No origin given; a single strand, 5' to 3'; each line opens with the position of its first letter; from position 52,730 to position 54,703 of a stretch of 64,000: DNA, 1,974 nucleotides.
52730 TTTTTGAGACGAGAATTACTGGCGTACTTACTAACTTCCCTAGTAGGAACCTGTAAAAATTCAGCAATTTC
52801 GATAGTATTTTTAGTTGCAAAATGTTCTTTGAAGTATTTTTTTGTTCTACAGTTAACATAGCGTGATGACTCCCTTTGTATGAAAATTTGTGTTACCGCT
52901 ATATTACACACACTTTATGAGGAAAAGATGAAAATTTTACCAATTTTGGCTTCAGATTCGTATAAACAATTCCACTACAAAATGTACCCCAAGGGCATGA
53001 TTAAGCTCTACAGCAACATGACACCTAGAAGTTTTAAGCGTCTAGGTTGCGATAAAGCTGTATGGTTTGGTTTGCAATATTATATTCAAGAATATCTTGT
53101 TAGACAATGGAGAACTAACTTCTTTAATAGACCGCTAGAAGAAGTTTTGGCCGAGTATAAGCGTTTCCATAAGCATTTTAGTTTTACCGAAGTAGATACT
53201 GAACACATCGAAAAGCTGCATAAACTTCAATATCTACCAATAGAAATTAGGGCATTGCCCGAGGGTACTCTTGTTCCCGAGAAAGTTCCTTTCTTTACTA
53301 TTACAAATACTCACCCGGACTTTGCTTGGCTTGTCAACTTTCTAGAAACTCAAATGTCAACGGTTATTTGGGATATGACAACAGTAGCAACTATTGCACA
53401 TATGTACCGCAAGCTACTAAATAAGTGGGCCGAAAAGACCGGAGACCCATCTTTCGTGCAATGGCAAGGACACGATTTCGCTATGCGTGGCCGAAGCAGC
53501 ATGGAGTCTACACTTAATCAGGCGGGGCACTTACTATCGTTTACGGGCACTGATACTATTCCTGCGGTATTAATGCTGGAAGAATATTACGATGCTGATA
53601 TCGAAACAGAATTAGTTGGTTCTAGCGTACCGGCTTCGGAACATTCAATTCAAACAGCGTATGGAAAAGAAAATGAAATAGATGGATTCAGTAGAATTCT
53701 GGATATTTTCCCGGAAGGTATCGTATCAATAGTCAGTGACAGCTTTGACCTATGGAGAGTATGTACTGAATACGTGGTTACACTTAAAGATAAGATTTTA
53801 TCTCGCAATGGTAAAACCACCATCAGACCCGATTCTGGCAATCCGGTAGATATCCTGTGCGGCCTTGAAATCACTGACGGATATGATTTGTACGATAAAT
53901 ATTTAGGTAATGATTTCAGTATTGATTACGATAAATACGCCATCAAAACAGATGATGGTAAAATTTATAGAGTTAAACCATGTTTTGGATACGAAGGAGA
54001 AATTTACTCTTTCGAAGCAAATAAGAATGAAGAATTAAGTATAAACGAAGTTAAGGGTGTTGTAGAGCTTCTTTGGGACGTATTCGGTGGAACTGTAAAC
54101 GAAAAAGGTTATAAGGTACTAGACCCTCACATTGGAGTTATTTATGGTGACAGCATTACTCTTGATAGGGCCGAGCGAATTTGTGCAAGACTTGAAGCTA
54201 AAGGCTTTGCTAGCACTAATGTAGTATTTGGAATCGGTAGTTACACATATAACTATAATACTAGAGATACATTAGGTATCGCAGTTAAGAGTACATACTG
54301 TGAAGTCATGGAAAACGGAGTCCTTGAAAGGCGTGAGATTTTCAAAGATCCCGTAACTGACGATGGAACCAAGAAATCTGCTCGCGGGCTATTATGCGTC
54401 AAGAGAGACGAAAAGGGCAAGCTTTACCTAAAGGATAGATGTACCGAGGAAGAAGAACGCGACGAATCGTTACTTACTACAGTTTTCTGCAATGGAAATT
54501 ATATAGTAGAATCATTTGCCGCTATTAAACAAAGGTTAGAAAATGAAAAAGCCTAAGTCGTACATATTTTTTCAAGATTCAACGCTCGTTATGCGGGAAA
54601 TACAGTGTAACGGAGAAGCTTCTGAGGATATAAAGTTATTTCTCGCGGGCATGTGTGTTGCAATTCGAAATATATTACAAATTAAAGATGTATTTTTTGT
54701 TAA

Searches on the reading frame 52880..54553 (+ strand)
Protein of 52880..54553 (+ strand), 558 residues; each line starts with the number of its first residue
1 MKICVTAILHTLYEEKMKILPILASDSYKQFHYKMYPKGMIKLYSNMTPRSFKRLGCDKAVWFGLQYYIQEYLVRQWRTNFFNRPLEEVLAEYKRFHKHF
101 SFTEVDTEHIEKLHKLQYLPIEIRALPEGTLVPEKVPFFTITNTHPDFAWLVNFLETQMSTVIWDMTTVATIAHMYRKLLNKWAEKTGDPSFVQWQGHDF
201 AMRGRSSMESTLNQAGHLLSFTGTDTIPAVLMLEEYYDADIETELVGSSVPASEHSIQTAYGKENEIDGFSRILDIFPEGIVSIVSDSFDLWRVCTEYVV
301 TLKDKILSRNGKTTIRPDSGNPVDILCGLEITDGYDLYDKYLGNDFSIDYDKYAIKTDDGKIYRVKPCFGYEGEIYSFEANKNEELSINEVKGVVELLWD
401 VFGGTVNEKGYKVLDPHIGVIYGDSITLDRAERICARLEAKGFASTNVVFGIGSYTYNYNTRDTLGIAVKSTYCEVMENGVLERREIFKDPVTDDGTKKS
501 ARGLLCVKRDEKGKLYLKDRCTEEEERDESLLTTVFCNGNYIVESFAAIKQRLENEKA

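Call 30: search_protein_families(library=phrogs, proteins=[window:52880-54553:+], max_evalue=0.001)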
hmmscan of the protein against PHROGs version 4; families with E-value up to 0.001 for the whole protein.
window:52880-54553:+ (558 aa): 4 families
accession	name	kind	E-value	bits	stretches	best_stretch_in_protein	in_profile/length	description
phrog_448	-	other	7e-187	623.2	1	17-556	11-496/500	nicotinamide phosphoribosyl transferase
phrog_16547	-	other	5.4e-83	279.8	1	20-308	9-310/315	nicotinamide phosphoribosyl transferase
phrog_15800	-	other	7e-77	260.1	1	273-555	22-320/322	nicotinamide phosphoribosyl transferase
phrog_12872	-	other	7.6e-77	260.2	1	232-543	220-525/547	nicotinamide phosphoribosyl transferase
